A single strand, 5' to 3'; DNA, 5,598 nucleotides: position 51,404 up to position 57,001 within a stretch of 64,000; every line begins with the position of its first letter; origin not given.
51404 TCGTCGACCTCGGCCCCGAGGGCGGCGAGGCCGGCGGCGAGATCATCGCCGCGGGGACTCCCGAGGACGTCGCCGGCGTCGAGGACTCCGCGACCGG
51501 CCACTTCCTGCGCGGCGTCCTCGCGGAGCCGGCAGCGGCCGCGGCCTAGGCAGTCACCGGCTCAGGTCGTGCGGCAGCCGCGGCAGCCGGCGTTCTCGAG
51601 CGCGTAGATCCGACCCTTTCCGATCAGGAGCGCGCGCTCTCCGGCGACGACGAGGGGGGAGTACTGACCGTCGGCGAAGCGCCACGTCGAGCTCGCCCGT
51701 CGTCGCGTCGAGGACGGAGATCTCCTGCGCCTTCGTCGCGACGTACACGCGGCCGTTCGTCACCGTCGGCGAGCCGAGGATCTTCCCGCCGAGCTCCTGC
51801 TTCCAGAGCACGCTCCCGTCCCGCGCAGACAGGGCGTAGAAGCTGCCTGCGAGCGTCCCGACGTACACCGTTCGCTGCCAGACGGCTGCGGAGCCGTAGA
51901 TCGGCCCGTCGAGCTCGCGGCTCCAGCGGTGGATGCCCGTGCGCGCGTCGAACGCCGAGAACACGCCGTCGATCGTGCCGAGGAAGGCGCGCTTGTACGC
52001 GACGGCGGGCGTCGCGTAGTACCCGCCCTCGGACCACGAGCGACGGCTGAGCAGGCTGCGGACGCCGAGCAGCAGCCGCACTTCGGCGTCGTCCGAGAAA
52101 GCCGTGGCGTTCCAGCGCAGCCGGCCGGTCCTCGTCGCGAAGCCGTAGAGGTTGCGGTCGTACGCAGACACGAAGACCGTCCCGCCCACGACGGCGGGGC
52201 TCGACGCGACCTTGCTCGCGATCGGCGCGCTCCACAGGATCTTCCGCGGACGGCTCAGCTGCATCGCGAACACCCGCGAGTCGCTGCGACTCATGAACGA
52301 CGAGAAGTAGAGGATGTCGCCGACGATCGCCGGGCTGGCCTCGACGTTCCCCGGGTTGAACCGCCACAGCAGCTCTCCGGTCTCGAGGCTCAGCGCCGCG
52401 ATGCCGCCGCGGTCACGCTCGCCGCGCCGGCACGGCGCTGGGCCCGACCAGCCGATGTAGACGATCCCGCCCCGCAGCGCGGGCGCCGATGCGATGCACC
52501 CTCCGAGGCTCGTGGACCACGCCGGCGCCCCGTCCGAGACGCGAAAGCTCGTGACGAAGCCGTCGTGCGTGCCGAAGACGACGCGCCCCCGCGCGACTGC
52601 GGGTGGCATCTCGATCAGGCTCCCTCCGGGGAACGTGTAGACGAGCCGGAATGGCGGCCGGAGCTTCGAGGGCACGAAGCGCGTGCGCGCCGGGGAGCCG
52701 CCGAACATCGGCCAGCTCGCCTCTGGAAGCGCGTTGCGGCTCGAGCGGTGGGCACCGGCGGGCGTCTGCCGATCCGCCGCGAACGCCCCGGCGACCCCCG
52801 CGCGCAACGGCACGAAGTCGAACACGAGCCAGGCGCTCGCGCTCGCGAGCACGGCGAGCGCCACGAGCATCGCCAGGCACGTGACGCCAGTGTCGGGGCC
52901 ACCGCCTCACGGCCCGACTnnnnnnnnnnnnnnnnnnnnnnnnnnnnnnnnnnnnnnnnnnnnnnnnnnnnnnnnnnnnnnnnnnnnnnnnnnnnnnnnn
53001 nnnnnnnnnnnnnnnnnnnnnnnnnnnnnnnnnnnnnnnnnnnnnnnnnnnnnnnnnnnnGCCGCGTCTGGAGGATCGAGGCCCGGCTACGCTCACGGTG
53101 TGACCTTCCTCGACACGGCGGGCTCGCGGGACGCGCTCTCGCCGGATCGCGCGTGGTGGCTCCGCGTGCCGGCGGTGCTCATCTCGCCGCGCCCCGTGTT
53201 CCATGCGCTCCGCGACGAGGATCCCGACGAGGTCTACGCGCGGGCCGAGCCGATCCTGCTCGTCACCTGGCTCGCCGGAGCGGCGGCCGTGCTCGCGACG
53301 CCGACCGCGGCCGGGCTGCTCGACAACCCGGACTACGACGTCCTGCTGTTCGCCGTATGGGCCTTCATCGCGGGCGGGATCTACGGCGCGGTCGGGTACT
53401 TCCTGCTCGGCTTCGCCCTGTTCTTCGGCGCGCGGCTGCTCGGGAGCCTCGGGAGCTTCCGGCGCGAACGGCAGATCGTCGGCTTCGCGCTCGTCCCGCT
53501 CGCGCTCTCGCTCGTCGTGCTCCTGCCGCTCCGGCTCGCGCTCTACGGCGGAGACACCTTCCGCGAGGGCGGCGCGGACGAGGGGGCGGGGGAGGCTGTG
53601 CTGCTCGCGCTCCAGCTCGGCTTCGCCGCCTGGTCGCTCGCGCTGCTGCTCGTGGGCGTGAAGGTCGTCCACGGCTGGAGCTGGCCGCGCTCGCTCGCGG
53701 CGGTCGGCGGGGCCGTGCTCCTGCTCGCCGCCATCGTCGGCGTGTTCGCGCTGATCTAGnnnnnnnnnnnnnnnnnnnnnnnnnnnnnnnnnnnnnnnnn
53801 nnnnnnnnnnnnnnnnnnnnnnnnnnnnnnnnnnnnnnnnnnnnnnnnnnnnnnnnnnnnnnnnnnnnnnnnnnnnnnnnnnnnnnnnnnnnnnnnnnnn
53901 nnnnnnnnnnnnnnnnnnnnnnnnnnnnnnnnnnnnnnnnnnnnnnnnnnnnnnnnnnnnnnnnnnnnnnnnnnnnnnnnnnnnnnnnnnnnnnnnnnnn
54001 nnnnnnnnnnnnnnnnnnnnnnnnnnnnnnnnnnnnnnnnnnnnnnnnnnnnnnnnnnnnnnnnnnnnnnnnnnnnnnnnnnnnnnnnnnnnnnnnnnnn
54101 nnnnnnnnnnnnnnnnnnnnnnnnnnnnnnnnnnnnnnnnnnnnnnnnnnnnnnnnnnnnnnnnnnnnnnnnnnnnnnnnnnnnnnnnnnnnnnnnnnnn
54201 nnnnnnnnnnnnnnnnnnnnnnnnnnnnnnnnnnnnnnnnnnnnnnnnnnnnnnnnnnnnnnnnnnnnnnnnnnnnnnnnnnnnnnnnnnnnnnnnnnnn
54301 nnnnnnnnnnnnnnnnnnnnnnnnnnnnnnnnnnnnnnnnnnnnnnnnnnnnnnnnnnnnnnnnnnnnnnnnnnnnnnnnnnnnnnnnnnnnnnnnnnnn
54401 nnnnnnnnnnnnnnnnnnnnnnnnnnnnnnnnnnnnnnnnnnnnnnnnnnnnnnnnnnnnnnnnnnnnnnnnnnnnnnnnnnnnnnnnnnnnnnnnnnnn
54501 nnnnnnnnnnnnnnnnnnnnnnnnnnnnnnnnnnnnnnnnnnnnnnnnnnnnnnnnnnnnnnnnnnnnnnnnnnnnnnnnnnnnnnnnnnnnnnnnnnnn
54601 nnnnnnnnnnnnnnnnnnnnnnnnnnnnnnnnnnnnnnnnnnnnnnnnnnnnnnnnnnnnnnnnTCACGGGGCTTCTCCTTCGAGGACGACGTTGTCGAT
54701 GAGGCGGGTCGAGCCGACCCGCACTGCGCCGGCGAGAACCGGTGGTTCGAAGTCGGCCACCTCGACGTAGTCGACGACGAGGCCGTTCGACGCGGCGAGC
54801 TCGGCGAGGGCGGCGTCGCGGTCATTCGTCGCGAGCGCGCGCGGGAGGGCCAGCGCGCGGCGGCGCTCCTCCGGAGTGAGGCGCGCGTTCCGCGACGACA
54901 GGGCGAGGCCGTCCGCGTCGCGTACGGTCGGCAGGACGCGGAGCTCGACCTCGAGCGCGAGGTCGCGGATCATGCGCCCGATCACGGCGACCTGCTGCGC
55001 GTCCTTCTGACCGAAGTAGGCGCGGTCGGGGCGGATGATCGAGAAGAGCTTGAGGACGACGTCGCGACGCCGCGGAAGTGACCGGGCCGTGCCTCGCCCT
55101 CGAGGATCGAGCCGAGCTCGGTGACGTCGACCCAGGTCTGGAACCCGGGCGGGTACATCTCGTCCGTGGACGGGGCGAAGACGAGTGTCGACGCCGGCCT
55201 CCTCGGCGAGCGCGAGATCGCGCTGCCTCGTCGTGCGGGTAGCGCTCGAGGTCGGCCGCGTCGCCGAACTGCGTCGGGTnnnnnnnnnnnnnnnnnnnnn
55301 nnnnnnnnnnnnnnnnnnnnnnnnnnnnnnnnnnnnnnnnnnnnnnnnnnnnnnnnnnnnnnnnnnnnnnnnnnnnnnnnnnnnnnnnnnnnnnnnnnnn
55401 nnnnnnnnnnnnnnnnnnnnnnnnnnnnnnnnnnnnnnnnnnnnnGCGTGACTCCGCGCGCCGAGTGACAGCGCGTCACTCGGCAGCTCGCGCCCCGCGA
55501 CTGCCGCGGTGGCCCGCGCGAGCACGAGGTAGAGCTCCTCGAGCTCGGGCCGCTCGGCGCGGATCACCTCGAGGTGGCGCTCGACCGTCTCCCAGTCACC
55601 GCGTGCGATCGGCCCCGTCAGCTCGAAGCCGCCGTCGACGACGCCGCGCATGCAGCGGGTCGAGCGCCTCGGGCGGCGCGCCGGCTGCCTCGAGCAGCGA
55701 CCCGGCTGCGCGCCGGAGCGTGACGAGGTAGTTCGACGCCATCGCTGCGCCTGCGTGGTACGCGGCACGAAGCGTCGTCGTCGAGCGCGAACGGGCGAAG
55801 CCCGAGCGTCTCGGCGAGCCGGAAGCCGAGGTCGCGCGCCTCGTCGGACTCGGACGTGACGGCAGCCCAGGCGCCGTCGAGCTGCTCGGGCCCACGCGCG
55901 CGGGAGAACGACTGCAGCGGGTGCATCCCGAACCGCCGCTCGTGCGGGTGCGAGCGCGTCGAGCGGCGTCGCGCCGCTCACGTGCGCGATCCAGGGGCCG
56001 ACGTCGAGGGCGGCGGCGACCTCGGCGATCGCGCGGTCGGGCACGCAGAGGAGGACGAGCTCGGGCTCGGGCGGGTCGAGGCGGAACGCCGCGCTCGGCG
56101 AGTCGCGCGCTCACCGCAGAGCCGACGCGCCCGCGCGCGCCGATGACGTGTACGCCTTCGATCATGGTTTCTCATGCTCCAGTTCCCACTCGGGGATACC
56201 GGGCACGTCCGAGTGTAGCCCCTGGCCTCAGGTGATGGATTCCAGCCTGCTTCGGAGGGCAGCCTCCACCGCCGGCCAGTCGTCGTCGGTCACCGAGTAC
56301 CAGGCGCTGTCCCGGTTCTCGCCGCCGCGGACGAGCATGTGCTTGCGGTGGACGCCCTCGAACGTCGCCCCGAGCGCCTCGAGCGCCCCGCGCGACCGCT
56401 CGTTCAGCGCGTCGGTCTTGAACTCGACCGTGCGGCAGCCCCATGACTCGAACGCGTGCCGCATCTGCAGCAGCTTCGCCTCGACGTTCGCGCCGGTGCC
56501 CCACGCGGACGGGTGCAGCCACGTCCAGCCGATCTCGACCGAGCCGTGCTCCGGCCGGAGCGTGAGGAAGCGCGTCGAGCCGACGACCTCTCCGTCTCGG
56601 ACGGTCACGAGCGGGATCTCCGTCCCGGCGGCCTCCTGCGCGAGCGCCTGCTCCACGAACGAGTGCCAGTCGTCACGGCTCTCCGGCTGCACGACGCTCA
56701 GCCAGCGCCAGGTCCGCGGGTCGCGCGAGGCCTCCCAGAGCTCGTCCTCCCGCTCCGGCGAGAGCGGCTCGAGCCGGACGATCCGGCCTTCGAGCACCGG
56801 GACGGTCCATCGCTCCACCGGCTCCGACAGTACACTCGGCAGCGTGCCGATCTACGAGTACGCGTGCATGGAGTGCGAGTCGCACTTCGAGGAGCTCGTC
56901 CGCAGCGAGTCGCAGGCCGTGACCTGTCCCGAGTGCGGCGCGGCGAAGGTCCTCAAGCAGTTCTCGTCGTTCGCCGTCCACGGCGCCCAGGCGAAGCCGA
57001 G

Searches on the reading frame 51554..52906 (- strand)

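Call 69: search_protein_families(library=pfam, proteins=[window:51554-52906:-], max_evalue=0.001)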
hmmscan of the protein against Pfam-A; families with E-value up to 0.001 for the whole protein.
window:51554-52906:- (450 aa): 3 families
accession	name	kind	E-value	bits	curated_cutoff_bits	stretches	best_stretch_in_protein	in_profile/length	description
PF13360.13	PQQ_2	-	2.9e-40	138.8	27.6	3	314-407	3-96/233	Outer membrane protein assembly factor BamB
PF13570.13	Beta-prop_ACSF4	-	6.1e-33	115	133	2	168-401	30-243/329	Beta-alanine-activating enzyme, beta-propeller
PF01011.28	PQQ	-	6.1e-12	45.5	26.7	0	231-324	47-134/595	Glucose/ethanol/alcohol dehydrogenase, beta-propeller domain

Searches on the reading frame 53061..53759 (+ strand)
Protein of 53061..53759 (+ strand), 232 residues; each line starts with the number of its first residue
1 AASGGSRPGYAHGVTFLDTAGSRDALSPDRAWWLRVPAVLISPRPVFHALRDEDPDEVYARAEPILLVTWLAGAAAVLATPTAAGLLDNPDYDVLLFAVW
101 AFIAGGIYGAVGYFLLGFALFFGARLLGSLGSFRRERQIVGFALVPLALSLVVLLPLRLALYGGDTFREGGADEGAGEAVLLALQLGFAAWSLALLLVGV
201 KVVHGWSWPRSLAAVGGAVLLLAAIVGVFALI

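Call 69: search_protein_families(library=pfam, proteins=[window:53061-53759:+], max_evalue=0.001)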
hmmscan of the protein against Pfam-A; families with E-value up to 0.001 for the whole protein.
window:53061-53759:+ (232 aa): 1 family
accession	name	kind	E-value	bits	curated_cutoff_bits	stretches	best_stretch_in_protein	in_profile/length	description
PF04893.22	Yip1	-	1.2e-17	64.8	28.6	1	39-229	3-171/173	Yip1 domain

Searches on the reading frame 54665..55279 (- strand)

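Call 69: search_protein_families(library=pfam, proteins=[window:54665-55279:-], max_evalue=0.001)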
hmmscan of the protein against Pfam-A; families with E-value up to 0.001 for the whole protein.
window:54665-55279:- (204 aa): 1 family
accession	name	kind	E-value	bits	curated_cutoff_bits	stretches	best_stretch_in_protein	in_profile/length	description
PF02569.21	Pantoate_ligase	-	2.3e-38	132.3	20.7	1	20-198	76-268/268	Pantoate-beta-alanine ligase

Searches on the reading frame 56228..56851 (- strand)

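Call 69: search_protein_families(library=pfam, proteins=[window:56228-56851:-], max_evalue=0.001)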
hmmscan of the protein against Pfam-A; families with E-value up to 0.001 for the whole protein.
window:56228-56851:- (207 aa): 2 families
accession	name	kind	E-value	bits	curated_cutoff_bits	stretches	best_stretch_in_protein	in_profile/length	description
PF13302.13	Acetyltransf_3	-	7.5e-19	69.2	25.4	1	26-162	3-137/138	Acetyltransferase (GNAT) domain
PF00583.31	Acetyltransf_1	-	2.5e-07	31.4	20.7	1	55-161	21-115/116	Acetyltransferase (GNAT) family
